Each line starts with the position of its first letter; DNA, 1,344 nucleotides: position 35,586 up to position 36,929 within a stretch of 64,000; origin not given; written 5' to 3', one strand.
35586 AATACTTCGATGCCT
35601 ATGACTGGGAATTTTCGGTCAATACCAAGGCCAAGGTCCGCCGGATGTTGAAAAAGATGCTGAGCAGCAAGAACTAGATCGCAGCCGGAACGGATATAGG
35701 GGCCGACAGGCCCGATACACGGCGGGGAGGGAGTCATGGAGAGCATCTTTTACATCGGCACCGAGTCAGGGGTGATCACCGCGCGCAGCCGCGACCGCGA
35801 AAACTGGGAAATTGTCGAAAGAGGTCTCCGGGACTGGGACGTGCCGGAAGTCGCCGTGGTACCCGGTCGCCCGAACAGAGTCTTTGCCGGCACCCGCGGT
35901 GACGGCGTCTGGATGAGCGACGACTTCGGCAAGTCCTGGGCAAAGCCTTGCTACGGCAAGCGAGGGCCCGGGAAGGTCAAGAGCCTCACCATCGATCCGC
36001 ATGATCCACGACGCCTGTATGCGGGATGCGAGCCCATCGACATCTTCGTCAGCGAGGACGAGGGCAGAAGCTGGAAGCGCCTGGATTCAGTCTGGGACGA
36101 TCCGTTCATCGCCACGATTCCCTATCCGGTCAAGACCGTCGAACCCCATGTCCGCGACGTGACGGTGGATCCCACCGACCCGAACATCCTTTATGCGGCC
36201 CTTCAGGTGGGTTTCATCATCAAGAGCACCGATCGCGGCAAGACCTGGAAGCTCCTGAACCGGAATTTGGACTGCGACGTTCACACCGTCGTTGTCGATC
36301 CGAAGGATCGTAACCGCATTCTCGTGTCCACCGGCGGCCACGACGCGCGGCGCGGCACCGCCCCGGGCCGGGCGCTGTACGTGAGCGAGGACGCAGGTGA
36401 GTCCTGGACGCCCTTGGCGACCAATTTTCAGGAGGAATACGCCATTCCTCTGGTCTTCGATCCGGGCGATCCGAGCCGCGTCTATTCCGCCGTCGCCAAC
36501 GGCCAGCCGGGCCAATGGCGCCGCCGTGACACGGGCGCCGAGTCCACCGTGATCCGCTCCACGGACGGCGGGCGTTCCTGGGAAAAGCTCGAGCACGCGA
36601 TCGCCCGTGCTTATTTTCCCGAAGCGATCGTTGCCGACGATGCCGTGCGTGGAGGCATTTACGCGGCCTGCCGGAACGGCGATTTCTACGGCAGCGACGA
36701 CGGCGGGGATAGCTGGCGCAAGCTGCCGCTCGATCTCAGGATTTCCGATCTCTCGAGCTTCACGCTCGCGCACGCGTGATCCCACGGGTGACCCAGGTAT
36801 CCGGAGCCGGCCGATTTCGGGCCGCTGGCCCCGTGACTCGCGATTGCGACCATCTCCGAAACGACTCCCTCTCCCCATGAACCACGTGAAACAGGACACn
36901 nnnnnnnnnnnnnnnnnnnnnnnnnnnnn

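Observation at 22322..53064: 31-kb catabolic supercluster of unknown substrate with two mirrored ABC + BNR-propeller arms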

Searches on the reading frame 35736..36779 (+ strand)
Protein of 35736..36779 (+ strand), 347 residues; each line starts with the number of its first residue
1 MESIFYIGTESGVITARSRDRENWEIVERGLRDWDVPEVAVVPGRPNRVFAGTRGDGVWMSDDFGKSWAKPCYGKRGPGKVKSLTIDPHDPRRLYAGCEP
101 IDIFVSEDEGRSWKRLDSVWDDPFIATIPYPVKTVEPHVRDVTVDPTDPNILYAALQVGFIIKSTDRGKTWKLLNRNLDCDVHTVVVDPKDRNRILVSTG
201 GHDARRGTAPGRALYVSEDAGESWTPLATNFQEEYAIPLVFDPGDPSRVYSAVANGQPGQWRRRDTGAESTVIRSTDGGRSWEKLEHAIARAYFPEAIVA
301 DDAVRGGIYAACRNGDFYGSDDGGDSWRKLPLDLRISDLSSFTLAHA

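Call 4: search_protein_families(library=pfam, proteins=[window:35736-36779:+])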
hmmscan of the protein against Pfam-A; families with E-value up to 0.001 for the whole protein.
window:35736-36779:+ (347 aa): 8 families
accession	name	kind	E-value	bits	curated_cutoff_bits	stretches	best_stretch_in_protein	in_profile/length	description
PF15902.12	Sortilin-Vps10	-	3.6e-24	85.8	33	3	162-296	4-123/446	Sortilin, neurotensin receptor 3,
PF02012.26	BNR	-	3.7e-14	50.8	27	0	164-173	3-12/12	BNR/Asp-box repeat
PF15899.11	BNR_6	-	4.2e-09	36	27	0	59-68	2-11/14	BNR-Asp box repeat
PF14870.12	PSII_BNR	-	4.2e-08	33.2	27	0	267-335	35-102/303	Photosynthesis system II assembly factor YCF48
PF24316.1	Tli3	-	2.7e-06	28.2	27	0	259-286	73-100/129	T6SS Tli3 immunity protein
PF13859.12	BNR_3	-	1.6e-05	24.9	27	0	158-226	150-212/308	BNR repeat-like domain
PF13088.12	BNR_2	-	1.7e-05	24.7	31.4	0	104-230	85-205/277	BNR repeat-like domain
PF13810.12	DUF4185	-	0.00055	19.7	39.5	0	258-292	119-149/309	Domain of unknown function (DUF4185)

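Call 8: search_protein_families(library=ncbifam, proteins=[window:35736-36779:+], max_evalue=0.00001)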
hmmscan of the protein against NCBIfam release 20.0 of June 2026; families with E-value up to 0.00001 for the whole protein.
window:35736-36779:+ (347 aa): 2 families
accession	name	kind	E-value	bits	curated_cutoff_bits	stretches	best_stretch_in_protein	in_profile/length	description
NF045728.1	glycosyl_F510_1955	equivalog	2.3e-27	95.9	175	1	161-256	74-159/246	F510_1955 family glycosylhydrolase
NF010237.0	PRK13684.1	equivalog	1.2e-06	27.8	326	0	267-335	63-129/334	photosynthesis system II assembly factor Ycf48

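Call 9: search_solved_structures(query=window:35736-36779:+, max_evalue=0.01)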
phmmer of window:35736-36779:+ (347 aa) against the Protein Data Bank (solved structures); distinct sequences matched with E-value up to 0.01: 13.
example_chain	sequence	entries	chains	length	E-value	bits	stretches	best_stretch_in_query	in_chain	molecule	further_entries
3b7f_A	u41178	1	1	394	3.2e-19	72.3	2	77-225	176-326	Glycosyl hydrolase, BNR repeat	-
2cn3_A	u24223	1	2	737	8.9e-12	47.8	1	215-285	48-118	BETA-1,4-XYLOGLUCAN HYDROLASE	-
2cn2_A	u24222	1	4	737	1e-11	47.6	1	216-285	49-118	BETA-1,4-XYLOGLUCAN HYDROLASE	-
6p2k_A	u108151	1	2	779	1.1e-09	40.9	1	137-330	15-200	Fibronectin type III domain-containing protein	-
2ebs_A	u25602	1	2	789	3.8e-09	39.1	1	38-128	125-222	Oligoxyloglucan reducing end-specific cellobiohydrolase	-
1sqj_A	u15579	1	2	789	5.2e-09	38.7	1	38-128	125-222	oligoxyloglucan reducing-end-specific cellobiohydrolase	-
7kn8_A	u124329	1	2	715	2.9e-07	32.9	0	270-320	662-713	Cellulase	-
5oj3_A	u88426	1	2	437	2.2e-05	26.7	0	308-336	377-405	Photosystem II stability/assembly factor HCF136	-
9db6_A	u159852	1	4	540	0.0002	23.6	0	160-230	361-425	BNR/Asp-box repeat protein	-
4bbw_A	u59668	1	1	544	0.00052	22.2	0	159-227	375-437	SIALIDASE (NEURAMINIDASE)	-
2xbg_A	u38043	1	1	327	0.0067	18.6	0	267-336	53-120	YCF48-LIKE PROTEIN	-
5ojr_A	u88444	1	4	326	0.0068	18.5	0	267-336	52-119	Ycf48-like protein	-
5ojp_A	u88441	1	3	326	0.0075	18.4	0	267-336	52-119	Ycf48-like protein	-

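Call 14: find_homologous_proteins(query=window:35736-36779:+, max_evalue=1e-10)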
Query window:35736-36779:+ (347 aa): 1144 proteins with E <= 1e-10 among 3978 candidates; the best 120 are listed.
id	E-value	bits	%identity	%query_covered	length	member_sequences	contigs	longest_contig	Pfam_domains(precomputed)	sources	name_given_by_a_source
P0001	1.6e-217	740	90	100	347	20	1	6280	PF15899.12,PF25852.1,PF14870.13,PF02012.27,PF15902.13,PF13088.13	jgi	jgi:photosystem II stability/assembly factor-like uncharacterized protein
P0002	3.2e-197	673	81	100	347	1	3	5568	PF15899.12,PF25852.1,PF24316.2,PF14870.13,PF02012.27,PF15902.13,PF13088.13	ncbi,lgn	-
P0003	1.0e-185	635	76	100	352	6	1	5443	PF15899.12,PF25852.1,PF24316.2,PF14870.13,PF02012.27,PF15902.13,PF13088.13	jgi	jgi:photosystem II stability/assembly factor-like uncharacterized protein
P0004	1.5e-176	605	69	100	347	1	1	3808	PF15899.12,PF25852.1,PF24316.2,PF14870.13,PF02012.27,PF15902.13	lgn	-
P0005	1.9e-176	605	70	100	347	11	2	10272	PF15899.12,PF25852.1,PF14870.13,PF02012.27,PF15902.13,PF13088.13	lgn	-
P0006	3.1e-175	601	70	100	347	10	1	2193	PF15899.12,PF25852.1,PF14870.13,PF02012.27,PF15902.13,PF13088.13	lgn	-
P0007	1.0e-174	599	70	100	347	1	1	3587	PF15899.12,PF25852.1,PF24316.2,PF14870.13,PF02012.27,PF15902.13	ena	-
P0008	4.1e-173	594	69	100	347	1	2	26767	PF25852.1,PF24316.2,PF14870.13,PF02012.27,PF15902.13,PF13088.13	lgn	-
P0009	1.8e-171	588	69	100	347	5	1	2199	PF15899.12,PF25852.1,PF14870.13,PF02012.27,PF15902.13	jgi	jgi:photosystem II stability/assembly factor-like uncharacterized protein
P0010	1.2e-170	585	68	100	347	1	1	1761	PF15899.12,PF25852.1,PF24316.2,PF14870.13,PF02012.27,PF15902.13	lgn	-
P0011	1.2e-170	585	70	100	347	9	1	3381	PF15899.12,PF25852.1,PF14870.13,PF02012.27,PF15902.13,PF13088.13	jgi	jgi:photosystem II stability/assembly factor-like uncharacterized protein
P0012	1.9e-170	585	69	100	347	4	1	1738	PF15899.12,PF25852.1,PF24316.2,PF14870.13,PF02012.27,PF15902.13,PF13088.13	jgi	jgi:photosystem II stability/assembly factor-like uncharacterized protein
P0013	3.9e-169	580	69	100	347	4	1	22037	PF15899.12,PF25852.1,PF14870.13,PF02012.27,PF15902.13,PF13088.13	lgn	-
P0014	4.5e-168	577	69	100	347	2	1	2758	PF25852.1,PF02012.27,PF15902.13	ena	-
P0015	1.2e-167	576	67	100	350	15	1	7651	PF15899.12,PF25852.1,PF14870.13,PF02012.27,PF15902.13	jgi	jgi:photosystem II stability/assembly factor-like uncharacterized protein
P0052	1.9e-156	539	62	100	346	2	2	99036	PF15899.12,PF25852.1,PF24316.2,PF14870.13,PF02012.27,PF15902.13,PF13088.13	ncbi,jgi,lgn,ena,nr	ncbi:MAG: hypothetical protein OEO83_14645 [Alphaproteobacteria bacterium]|nr:hypothetical protein [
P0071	2.9e-153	528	62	100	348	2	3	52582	PF15899.12,PF14870.13,PF02012.27,PF15902.13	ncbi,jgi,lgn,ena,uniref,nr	ncbi:hypothetical protein [Bradyrhizobium sp.]|uniref:WD40/YVTN/BNR-like repeat-containing protein n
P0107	3.4e-143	495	58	100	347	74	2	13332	PF25852.1,PF14870.13,PF15902.13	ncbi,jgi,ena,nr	ncbi:MAG: hypothetical protein E6J74_32725 [Deltaproteobacteria bacterium]|nr:MAG: hypothetical prot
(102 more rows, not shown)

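Call 15: find_encoding_contigs(protein=P0071, flank=10000, max_places=3)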
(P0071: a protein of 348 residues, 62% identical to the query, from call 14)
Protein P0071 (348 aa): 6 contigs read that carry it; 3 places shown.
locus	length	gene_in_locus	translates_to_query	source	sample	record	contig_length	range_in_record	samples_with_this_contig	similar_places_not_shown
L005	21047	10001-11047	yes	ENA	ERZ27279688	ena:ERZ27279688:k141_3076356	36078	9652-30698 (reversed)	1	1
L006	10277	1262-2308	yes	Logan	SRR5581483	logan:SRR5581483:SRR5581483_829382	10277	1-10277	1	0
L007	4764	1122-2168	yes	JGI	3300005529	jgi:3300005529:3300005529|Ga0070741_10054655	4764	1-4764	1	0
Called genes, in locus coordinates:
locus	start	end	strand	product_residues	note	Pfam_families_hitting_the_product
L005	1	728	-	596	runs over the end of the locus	PF14691:Fer4_20, PF07992:Pyr_redox_2, PF13450:NAD_binding_8 (weak), PF13738:Pyr_redox_3 (weak), PF12838:Fer4_7, PF13187:Fer4_9 (weak), PF00037:Fer4 (weak)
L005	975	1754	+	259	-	PF07542:ATP12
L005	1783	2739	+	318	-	-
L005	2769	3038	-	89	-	-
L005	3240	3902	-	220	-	PF00578:AhpC-TSA, PF08534:Redoxin, PF10417:1-cysPrx_C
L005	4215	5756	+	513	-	PF04185:Phosphoesterase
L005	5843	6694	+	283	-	PF23441:SDR, PF00106:adh_short, PF08659:KR, PF13561:adh_short_C2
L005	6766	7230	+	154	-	PF06094:GGACT, PF13772:AIG2_2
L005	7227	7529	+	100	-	PF00708:Acylphosphatase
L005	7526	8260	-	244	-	PF21948:LplA-B_cat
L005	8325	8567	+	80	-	PF01052:FliMN_C, PF28396:SepQ_C (weak)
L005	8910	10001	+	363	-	PF13343:SBP_bac_6 (faint), PF01547:SBP_bac_1, PF13416:SBP_bac_8, PF13531:SBP_bac_11 (weak)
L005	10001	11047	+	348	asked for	PF14870:PSII_BNR (faint), PF15902:Sortilin-Vps10 (weak), PF02012:BNR (faint), PF15899:BNR_6 (faint), PF15902:Sortilin-Vps10 (weak)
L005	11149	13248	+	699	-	PF13620:CarboxypepD_reg (faint)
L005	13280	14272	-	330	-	PF01522:Polysacc_deac_1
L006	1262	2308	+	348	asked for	PF14870:PSII_BNR (faint), PF15902:Sortilin-Vps10 (weak), PF02012:BNR (faint), PF15899:BNR_6 (faint), PF15902:Sortilin-Vps10 (weak)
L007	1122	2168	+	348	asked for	PF14870:PSII_BNR (faint), PF15902:Sortilin-Vps10 (weak), PF02012:BNR (faint), PF15899:BNR_6 (faint), PF15902:Sortilin-Vps10 (weak)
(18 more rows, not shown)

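Call 16: find_encoding_contigs(protein=P0052, flank=10000, max_places=2)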
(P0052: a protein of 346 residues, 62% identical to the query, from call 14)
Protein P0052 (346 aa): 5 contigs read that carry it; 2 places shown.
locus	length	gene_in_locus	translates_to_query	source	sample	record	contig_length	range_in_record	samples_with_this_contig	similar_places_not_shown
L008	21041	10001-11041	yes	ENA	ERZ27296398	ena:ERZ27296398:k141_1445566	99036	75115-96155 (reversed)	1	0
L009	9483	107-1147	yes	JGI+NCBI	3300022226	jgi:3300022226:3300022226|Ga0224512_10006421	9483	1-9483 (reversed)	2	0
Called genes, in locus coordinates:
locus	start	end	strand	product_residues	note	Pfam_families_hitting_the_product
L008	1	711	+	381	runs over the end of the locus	PF01717:Meth_synt_2 (weak)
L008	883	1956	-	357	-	PF14870:PSII_BNR (faint), PF02012:BNR (faint), PF15902:Sortilin-Vps10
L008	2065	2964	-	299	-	PF02826:2-Hacid_dh_C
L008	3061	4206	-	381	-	PF00005:ABC_tran, PF08402:TOBE_2 (weak)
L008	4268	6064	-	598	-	PF00528:BPD_transp_1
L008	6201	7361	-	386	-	-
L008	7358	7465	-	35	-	-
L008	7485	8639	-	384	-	PF13416:SBP_bac_8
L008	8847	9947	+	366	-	PF13343:SBP_bac_6 (faint), PF01547:SBP_bac_1, PF13416:SBP_bac_8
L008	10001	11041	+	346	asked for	PF14870:PSII_BNR (faint), PF25852:DUF6242_C (faint), PF13088:BNR_2 (faint), PF24316:Tli3 (faint), PF02012:BNR (faint), PF15899:BNR_6 (faint), PF15902:Sortilin-Vps10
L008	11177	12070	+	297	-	PF02900:LigB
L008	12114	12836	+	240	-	PF00596:Aldolase_II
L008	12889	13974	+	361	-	PF00005:ABC_tran, PF13304:AAA_21 (faint), PF08402:TOBE_2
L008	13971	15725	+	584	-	PF00528:BPD_transp_1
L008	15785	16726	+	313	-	-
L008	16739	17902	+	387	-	PF04909:Amidohydro_2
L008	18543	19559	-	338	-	PF08238:Sel1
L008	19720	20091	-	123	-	PF00072:Response_reg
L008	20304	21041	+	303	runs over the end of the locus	PF05013:FGase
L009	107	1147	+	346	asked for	PF14870:PSII_BNR (faint), PF25852:DUF6242_C (faint), PF13088:BNR_2 (faint), PF24316:Tli3 (faint), PF02012:BNR (faint), PF15899:BNR_6 (faint), PF15902:Sortilin-Vps10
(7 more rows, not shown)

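Call 17: find_encoding_contigs(protein=P0107, flank=10000, max_places=2)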
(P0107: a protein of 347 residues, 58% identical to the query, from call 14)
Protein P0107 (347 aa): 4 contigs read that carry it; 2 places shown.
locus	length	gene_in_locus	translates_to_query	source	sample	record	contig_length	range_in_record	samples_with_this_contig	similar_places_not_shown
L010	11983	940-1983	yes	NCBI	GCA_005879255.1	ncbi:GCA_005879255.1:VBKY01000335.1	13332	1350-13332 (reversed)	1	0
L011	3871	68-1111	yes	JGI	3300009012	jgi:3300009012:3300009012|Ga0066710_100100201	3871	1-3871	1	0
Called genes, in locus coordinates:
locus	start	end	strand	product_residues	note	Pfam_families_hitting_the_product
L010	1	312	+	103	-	PF02826:2-Hacid_dh_C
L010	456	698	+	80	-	-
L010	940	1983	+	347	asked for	PF14870:PSII_BNR (faint), PF25852:DUF6242_C (faint), PF15902:Sortilin-Vps10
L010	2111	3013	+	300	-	PF02900:LigB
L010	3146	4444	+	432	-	PF05977:MFS_3, PF07690:MFS_1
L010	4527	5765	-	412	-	PF00355:Rieske, PF19301:LigXa_C (faint)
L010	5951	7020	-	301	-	PF13416:SBP_bac_8 (weak)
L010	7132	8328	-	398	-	PF01547:SBP_bac_1 (faint), PF13416:SBP_bac_8 (faint), PF13531:SBP_bac_11 (weak)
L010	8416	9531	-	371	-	PF00005:ABC_tran, PF13401:AAA_22 (weak), PF13304:AAA_21 (weak), PF08402:TOBE_2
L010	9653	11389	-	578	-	PF00528:BPD_transp_1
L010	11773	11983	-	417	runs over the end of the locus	PF00355:Rieske, PF00848:Ring_hydroxyl_A (weak), PF19301:LigXa_C (weak)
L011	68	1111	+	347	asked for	PF14870:PSII_BNR (faint), PF25852:DUF6242_C (faint), PF15902:Sortilin-Vps10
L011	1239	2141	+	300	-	PF02900:LigB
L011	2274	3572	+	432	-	PF05977:MFS_3, PF07690:MFS_1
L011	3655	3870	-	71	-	?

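Call 20: find_related_loci(query=A1, collection=genome_contigs, flank=10000)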
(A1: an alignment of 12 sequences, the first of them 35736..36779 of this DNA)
Query A1 (347 aa) in genome_contigs; peptide patterns used: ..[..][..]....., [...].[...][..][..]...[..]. (x = any residue, [..] = any of these).
137 stretches matched a pattern; 123 encode a relative of the query (tblastn E <= 1e-3); the best 80 are kept; 80 distinct loci.
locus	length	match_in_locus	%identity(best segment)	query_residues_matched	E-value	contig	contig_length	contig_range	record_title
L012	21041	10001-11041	68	1-347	4e-174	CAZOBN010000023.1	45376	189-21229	MAG TPA_asm: uncultured Rhizobiaceae bacterium isolate SRP287051_co2_143 genome assembly, contig: NODE_1785_length_45376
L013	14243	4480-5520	67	1-347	4e-163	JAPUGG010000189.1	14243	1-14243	MAG: Alphaproteobacteria bacterium isolate A5-S04_155 A5-S04_155_cg189, whole genome shotgun sequence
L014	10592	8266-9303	66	1-346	5e-163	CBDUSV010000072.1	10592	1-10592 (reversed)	MAG TPA_asm: uncultured bacterium isolate SRR22302374_concoct_103 genome assembly, contig: ERZ26661914.4491, whole genom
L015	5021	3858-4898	63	1-347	9e-163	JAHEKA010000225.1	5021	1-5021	MAG: Rhodospirillales bacterium isolate Ww571 NODE_72125_length_5021_cov_2.781224, whole genome shotgun sequence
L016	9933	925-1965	64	1-347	8e-157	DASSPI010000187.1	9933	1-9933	MAG TPA_asm: Xanthobacteraceae bacterium isolate SMAG_U1274 k141_663291, whole genome shotgun sequence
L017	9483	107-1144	62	1-347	4e-155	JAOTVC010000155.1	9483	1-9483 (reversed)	MAG: Alphaproteobacteria bacterium isolate 13_May_SF_Bin34 13_May_SF_Bin34_scaffold_6496_c1, whole genome shotgun sequen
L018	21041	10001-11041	70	1-347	2e-175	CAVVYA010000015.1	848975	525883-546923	MAG: uncultured Alphaproteobacteria bacterium isolate MFD03066.bin.1.83 genome assembly, contig: contig_3219, whole geno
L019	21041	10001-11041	62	1-347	6e-154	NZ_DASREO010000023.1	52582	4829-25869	MAG: Bradyrhizobium sp. isolate SMAG_U10008 k141_1205733, whole genome shotgun sequence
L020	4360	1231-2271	62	1-347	2e-157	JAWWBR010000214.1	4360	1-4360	MAG: Alphaproteobacteria bacterium isolate HN16.bin.16 k141_604875_length_4360_cov_12.0000, whole genome shotgun sequenc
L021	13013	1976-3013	64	1-346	3e-153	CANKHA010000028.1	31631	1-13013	MAG: Bradyrhizobiaceae bacterium isolate RH-27jun17-408 genome assembly, contig: RH-27jun17-C3508, whole genome shotgun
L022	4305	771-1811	59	1-347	3e-148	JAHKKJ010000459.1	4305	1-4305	MAG: Deltaproteobacteria bacterium isolate CR_Sed_300A_bin.10 scaffold_1450, whole genome shotgun sequence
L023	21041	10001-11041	58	1-347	3e-144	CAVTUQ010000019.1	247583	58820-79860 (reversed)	MAG: uncultured delta proteobacterium isolate MFD04944.bin.4.678 genome assembly, contig: contig_28979, whole genome sho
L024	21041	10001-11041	58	1-347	4e-144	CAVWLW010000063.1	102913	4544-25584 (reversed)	MAG: uncultured delta proteobacterium isolate MFD08691.bin.1.5 genome assembly, contig: contig_75718, whole genome shotg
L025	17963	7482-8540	58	1-341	1e-143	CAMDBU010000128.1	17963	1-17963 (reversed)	MAG: Syntrophobacter sp. SbD2 isolate MaH-04nov19-76 genome assembly, contig: MaH-04nov19-C7976, whole genome shotgun se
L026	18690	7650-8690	58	1-347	6e-143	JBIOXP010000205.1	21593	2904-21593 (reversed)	MAG: Candidatus Binatia bacterium isolate MAG053 k127_2329905, whole genome shotgun sequence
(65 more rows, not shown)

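Call 45: predict_structure(alignment_id=A2)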
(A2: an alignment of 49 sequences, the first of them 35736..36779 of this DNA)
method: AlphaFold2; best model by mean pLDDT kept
length: 347 residues; sequences in the alignment: 49
mean_pLDDT: 94.8   pTM: 0.92
mean pLDDT of the five models: 94.8, 94.1, 93.6, 93.6, 92.3
residues with pLDDT >= 90: 318; 70-90: 26; 50-70: 3; < 50: 0
segments of 3 or more residues with pLDDT < 50: none
pLDDT, mean of each block of 10 residues (from residue 1): 96 96 95 95 97 96 98 96 97 97 98 97 86 80 96 94 97 96 95 96 93 97 97 96 96 94 94 97 94 95 95 94 95 88 95
secondary structure, 60 per line:
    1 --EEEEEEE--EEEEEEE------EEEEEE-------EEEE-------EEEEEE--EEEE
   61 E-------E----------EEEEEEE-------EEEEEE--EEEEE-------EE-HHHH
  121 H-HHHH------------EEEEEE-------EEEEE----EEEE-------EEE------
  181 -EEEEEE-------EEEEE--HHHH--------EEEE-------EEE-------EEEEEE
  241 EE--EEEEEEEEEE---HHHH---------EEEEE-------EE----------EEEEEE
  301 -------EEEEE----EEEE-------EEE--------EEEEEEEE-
elements in order: E3-9 E12-18 E25-30 E38-41 E49-54 E57-61 E80-86 E94-99 E102-106 H117-121 H123-126 E139-144 E152-156 E161-164 E172-174 E182-187 E195-199 H202-205 E214-217 E225-227 E235-242 E245-254 H258-261 E271-275 E295-300 E308-312 E317-320 E328-330 E339-346

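Call 48: fold_search(model_id=the predicted structure, library=pdb)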
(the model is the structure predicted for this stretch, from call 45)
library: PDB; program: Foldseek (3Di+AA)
matches with E <= 10: 1774; with E <= 0.001: 1301
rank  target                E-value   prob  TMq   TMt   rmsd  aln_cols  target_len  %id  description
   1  3b7f                  2.5e-21  1.00  0.80  0.76   4.4       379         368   22  Crystal structure of a putative glycosyl hydrolase with bnr repeats (reut_b4987) from ralstonia eutropha jmp134 at 2.20  (released 2007-11-13)
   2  5fkt_B                5.7e-14  1.00  0.64  0.32   6.5       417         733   18  Unraveling the first step of xyloglucan degradation by the soil saprophyte Cellvibrio japonicus through the functional (released 2015-11-04)
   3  2cn2_A                7.4e-14  1.00  0.67  0.35   5.2       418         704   17  Crystal Structures of Clostridium thermocellum Xyloglucanase (released 2006-05-22)
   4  5fkq_A                1.1e-13  1.00  0.65  0.33   6.5       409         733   17  Unraveling the first step of xyloglucan degradation by the soil saprophyte Cellvibrio japonicus through the functional (released 2015-11-04)
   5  5fkq_B                1.1e-13  1.00  0.36  0.20  17.2       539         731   16  Unraveling the first step of xyloglucan degradation by the soil saprophyte Cellvibrio japonicus through the functional (released 2015-11-04)
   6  6mgj_A                2.0e-13  1.00  0.66  0.33   5.7       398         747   17  Crystal structure of the catalytic domain from GH74 enzyme PoGH74 from Paenibacillus odorifer, apoenzyme (released 2019-01-23)
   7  2cn3_A                2.4e-13  1.00  0.65  0.33   5.6       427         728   17  Crystal Structures of Clostridium thermocellum Xyloglucanase (released 2006-05-22)
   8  6p2m_A                2.5e-13  1.00  0.64  0.33   5.9       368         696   19  Crystal structure of the Caldicellulosiruptor lactoaceticus GH74 (ClGH74a) enzyme in complex with LLG xyloglucan (released 2019-07-31)
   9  6mgl_A                3.1e-13  1.00  0.59  0.29   5.8       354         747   20  Crystal structure of the catalytic domain from GH74 enzyme PoGH74 from Paenibacillus odorifer, D60A mutant in complex  (released 2019-01-23)
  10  5fkr                  3.6e-13  1.00  0.36  0.20  17.4       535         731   16  Unraveling the first step of xyloglucan degradation by the soil saprophyte Cellvibrio japonicus through the functional a (released 2015-11-25)
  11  5fkt_A                3.8e-13  1.00  0.36  0.20  17.4       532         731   16  Unraveling the first step of xyloglucan degradation by the soil saprophyte Cellvibrio japonicus through the functional (released 2015-11-04)
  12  1sqj_B                5.8e-13  1.00  0.61  0.30   6.3       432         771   13  Crystal Structure Analysis of Oligoxyloglucan reducing-end-specific cellobiohydrolase (OXG-RCBH) (released 2004-07-20)
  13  1sqj_A                9.2e-13  1.00  0.61  0.29   6.4       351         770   18  Crystal Structure Analysis of Oligoxyloglucan reducing-end-specific cellobiohydrolase (OXG-RCBH) (released 2004-07-20)
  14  6p2n                  1.2e-12  1.00  0.63  0.32   7.9       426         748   15  Crystal structure of Paenibacillus graminis GH74 (PgGH74) (released 2019-07-31)
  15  5jwz_A                1.9e-12  1.00  0.65  0.33   5.7       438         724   16  Structure of a Putative Xyloglucanase from the Cellulolytic Bacteria Streptomyces sp. SirexAA-E (released 2016-06-01)
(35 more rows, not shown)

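Call 49: search_protein_families(library=ncbifam, proteins=[L008:11177-12070:+], max_evalue=0.00001)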
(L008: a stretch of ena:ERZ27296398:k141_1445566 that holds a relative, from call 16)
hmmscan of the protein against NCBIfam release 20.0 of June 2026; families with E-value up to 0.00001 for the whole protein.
L008:11177-12070:+ (297 aa): 10 families
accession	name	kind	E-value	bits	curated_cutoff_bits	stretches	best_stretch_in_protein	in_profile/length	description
NF009901.0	PRK13364.1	subfamily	1.7e-23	83.1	290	1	34-272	14-253/279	class III extradiol dioxygenase family protein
NF009909.0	PRK13370.1-3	subfamily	1.9e-22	80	286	1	57-221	28-177/286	3-carboxyethylcatechol 2,3-dioxygenase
NF009913.0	PRK13373.1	equivalog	7e-20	71.6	462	1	54-221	30-192/344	putative dioxygenase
NF009910.0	PRK13370.1-4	equivalog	9.7e-18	64.4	291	1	54-221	26-179/312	3-carboxyethylcatechol 2,3-dioxygenase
NF009908.0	PRK13370.1-2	equivalog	3e-16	59.8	467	1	59-221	31-179/314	3-carboxyethylcatechol 2,3-dioxygenase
NF009907.0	PRK13370.1-1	equivalog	4.4e-15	55.6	549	1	58-222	30-180/314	3-carboxyethylcatechol 2,3-dioxygenase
NF009902.0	PRK13365.1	subfamily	4.8e-15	55.3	299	1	64-246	42-214/298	class III extradiol dioxygenase family protein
NF009903.0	PRK13366.1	subfamily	8e-13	48.3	317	1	41-228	19-207/284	class III extradiol dioxygenase subunit beta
NF009912.0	PRK13372.1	equivalog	4.3e-12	45.7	837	1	47-223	172-342/443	protocatechuate 4,5-dioxygenase subunit alpha/beta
NF009904.0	PRK13367.1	equivalog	6.3e-11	41.9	412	1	48-236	26-215/426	gallate dioxygenase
